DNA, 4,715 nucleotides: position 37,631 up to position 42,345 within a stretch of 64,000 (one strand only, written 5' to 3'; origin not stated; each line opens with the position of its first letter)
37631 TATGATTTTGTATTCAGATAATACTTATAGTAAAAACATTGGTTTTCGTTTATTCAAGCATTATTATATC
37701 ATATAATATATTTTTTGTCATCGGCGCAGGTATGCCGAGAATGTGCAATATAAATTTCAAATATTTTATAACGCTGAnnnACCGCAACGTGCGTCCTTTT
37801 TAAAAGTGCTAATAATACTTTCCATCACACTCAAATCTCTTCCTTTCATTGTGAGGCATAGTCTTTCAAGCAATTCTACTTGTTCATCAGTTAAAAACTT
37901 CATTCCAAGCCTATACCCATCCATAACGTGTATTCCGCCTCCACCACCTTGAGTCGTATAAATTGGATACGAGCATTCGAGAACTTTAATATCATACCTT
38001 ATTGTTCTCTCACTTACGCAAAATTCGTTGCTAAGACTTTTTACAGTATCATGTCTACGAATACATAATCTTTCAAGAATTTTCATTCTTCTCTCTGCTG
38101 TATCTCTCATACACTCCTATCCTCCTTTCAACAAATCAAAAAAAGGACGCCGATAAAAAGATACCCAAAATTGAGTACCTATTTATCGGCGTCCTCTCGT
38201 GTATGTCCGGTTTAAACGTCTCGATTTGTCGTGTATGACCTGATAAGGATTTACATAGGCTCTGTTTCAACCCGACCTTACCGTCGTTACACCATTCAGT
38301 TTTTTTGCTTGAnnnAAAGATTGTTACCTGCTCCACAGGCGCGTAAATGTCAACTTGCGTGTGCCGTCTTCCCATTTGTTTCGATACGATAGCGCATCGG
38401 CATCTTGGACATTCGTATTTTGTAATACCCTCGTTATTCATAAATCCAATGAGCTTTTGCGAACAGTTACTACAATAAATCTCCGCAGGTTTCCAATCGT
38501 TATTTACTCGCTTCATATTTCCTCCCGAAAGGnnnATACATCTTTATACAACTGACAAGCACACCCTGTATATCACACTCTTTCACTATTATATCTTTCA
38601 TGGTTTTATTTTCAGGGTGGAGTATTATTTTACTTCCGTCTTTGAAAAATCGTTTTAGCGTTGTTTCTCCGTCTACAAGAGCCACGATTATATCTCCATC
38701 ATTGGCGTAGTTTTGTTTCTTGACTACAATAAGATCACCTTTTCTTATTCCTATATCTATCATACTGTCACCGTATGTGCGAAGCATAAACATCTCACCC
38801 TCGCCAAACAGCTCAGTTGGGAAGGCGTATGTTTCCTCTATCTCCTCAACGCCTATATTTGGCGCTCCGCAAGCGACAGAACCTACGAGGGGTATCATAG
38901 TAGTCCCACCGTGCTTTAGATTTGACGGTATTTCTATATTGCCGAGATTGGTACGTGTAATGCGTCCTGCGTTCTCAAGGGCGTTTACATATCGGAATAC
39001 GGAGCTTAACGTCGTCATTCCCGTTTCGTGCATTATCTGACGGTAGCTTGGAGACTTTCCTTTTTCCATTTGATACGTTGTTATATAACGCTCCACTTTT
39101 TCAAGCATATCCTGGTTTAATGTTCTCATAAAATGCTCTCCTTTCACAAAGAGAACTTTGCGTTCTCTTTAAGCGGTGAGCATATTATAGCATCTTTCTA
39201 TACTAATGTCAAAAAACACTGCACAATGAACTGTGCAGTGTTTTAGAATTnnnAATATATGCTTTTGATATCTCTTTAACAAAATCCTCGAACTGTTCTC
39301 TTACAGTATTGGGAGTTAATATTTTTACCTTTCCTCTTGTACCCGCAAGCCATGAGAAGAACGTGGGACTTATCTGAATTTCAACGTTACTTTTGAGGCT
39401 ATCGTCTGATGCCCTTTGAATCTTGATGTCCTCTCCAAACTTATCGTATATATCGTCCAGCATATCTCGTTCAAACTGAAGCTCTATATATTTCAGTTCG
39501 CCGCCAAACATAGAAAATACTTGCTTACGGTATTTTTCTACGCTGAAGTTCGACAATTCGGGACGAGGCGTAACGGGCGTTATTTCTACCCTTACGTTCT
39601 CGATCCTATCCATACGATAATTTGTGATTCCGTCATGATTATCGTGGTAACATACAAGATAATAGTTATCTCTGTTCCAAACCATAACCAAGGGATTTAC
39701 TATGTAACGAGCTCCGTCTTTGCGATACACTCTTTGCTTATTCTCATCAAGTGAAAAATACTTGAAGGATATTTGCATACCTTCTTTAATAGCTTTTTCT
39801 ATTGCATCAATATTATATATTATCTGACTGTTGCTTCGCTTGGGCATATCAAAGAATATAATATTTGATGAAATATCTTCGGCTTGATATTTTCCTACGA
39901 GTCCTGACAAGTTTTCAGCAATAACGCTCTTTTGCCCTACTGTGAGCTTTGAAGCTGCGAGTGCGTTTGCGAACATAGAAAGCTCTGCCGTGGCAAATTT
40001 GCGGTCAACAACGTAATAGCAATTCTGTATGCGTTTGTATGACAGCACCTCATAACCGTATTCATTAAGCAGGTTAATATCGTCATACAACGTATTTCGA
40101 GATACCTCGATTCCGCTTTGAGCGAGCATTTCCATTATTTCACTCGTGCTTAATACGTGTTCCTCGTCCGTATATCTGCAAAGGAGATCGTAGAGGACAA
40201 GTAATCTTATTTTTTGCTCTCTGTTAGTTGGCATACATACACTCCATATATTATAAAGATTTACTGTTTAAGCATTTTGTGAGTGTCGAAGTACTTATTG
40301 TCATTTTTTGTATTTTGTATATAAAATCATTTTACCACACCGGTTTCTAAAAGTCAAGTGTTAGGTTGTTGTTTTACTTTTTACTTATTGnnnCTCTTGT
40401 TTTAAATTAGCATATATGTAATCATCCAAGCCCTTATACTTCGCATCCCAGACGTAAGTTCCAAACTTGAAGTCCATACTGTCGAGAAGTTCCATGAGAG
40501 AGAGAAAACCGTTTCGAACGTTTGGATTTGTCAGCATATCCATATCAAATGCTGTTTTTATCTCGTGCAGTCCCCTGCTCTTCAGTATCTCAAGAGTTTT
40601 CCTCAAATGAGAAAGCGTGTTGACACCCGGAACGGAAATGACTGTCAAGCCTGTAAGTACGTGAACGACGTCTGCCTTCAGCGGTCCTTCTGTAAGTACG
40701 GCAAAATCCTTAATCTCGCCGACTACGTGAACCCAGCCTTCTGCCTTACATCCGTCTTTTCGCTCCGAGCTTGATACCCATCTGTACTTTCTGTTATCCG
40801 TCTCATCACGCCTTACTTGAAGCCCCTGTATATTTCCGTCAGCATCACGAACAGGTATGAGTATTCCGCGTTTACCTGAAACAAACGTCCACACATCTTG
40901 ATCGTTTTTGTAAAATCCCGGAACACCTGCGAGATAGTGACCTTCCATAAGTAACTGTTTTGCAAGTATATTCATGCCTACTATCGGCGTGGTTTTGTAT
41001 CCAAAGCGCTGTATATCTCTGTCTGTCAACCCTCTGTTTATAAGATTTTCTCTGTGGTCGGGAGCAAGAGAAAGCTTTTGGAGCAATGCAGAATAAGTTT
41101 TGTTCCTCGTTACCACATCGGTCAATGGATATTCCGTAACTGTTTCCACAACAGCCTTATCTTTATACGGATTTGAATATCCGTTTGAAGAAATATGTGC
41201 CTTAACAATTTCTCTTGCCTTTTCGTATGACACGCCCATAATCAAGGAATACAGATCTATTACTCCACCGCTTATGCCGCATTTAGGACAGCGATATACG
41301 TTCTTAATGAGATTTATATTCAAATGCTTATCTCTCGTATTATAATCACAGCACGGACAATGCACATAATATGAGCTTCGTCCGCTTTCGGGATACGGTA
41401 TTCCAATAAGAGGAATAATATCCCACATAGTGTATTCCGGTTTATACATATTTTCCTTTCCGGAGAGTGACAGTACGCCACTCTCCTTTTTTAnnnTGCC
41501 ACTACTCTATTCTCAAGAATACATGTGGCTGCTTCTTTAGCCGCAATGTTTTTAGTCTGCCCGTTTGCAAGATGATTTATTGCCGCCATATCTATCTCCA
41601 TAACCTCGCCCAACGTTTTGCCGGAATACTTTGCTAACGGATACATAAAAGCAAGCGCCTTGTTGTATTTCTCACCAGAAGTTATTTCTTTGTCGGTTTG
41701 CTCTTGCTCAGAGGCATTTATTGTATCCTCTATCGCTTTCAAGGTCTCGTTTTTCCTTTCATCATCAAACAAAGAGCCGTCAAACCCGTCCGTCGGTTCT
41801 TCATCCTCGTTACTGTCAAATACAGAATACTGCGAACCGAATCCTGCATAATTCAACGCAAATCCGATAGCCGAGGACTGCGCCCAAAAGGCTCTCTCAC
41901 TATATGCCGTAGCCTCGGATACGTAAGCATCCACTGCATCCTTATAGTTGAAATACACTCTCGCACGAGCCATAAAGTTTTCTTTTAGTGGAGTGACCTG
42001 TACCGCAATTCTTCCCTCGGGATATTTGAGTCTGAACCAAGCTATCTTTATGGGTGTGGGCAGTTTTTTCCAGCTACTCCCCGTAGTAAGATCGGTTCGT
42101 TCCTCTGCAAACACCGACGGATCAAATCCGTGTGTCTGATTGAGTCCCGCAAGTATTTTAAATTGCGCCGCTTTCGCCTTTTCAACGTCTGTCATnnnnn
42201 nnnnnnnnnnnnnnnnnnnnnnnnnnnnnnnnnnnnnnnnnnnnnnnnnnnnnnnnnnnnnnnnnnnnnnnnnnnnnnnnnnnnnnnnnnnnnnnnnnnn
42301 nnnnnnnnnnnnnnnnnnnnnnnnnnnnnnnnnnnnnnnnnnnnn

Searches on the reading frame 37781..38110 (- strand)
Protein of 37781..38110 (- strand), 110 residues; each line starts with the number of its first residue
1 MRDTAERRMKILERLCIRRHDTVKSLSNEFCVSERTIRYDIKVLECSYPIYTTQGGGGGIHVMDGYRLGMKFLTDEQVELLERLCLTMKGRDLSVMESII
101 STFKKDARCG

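Call 15: search_protein_families(library=pfam, proteins=[window:37781-38110:-], max_evalue=0.01)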
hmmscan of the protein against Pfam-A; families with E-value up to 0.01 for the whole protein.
window:37781-38110:- (110 aa): 2 families
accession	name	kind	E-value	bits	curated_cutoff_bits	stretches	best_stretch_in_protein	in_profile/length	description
PF08220.18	HTH_DeoR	-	5.8e-07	29.6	21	1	7-56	1-50/57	DeoR-like helix-turn-helix domain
PF08279.18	HTH_11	-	9.7e-07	29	25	1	7-56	1-52/55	HTH domain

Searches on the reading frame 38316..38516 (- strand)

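Call 15: search_protein_families(library=pfam, proteins=[window:38316-38516:-], max_evalue=0.01)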
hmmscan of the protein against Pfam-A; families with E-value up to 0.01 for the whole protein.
window:38316-38516:- (67 aa): 1 family
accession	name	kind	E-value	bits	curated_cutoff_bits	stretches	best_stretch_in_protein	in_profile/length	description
PF06044.18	DpnI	-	0.00042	20.4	26.7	1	3-41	22-61/183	Dam-replacing family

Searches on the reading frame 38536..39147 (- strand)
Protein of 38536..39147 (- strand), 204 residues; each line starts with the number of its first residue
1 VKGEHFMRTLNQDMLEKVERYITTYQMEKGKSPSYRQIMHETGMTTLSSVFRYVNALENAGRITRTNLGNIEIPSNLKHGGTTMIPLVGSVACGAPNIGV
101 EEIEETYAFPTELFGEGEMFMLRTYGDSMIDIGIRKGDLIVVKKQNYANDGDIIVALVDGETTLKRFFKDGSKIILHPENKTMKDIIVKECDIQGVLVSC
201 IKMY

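Call 13: search_protein_families(library=pfam, proteins=[window:38536-39147:-], max_evalue=0.01)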
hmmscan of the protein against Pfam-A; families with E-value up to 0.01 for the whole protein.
window:38536-39147:- (204 aa): 2 families
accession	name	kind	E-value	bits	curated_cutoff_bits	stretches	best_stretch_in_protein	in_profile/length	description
PF00717.28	Peptidase_S24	-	3.1e-31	107.9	23.3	1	86-198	1-116/116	Peptidase S24-like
PF01726.22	LexA_DNA_bind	-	0.00018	21.7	23.7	1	20-67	13-60/65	LexA DNA binding domain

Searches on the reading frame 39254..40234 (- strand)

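Call 13: search_protein_families(library=pfam, proteins=[window:39254-40234:-], max_evalue=0.01)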
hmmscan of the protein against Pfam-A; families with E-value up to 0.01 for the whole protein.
window:39254-40234:- (327 aa): 3 families
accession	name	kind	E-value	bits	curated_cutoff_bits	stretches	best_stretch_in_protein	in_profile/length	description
PF13280.12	WYL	-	1.2e-12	48.1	21.8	1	142-216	3-70/70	WYL domain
PF08279.18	HTH_11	-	0.0013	19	25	1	25-65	14-48/55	HTH domain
PF25583.1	WCX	-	0.0046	17.7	23.9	1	250-320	5-73/76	WCX domain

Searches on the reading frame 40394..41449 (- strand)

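Call 13: search_protein_families(library=pfam, proteins=[window:40394-41449:-], max_evalue=0.01)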
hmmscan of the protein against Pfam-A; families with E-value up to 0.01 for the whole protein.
window:40394-41449:- (352 aa): 3 families
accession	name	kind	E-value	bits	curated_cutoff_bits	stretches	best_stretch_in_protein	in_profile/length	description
PF12965.13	DUF3854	-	1.9e-08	34.7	23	1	250-349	13-127/130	Domain of unknown function (DUF3854)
PF01807.25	Zn_ribbon_DnaG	-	0.0016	18.6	24.9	1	26-83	31-86/98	CHC2 zinc finger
PF14205.11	Cys_rich_KTR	-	0.0075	16.5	25.5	0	28-57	3-33/54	Cysteine-rich KTR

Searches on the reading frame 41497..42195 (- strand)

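Call 13: search_protein_families(library=pfam, proteins=[window:41497-42195:-], max_evalue=0.01)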
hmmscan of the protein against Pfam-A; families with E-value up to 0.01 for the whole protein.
window:41497-42195:- (233 aa): 1 family
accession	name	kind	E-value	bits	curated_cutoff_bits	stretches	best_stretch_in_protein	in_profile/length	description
PF20600.3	ExoX-like_C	-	0.00091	19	26.5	1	189-204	5-20/30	Exodeoxyribonuclease X-like C-terminal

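Call 38: search_protein_families(library=phrogs, proteins=[window:41497-42195:-], max_evalue=0.01)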
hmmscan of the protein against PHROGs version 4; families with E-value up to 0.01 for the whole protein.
window:41497-42195:- (233 aa): 2 families
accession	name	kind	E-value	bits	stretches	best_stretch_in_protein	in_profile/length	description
phrog_27776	-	unknown function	5.2e-05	24.3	1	93-161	79-149/217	-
phrog_11717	-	unknown function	0.0019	19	1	51-132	37-125/208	-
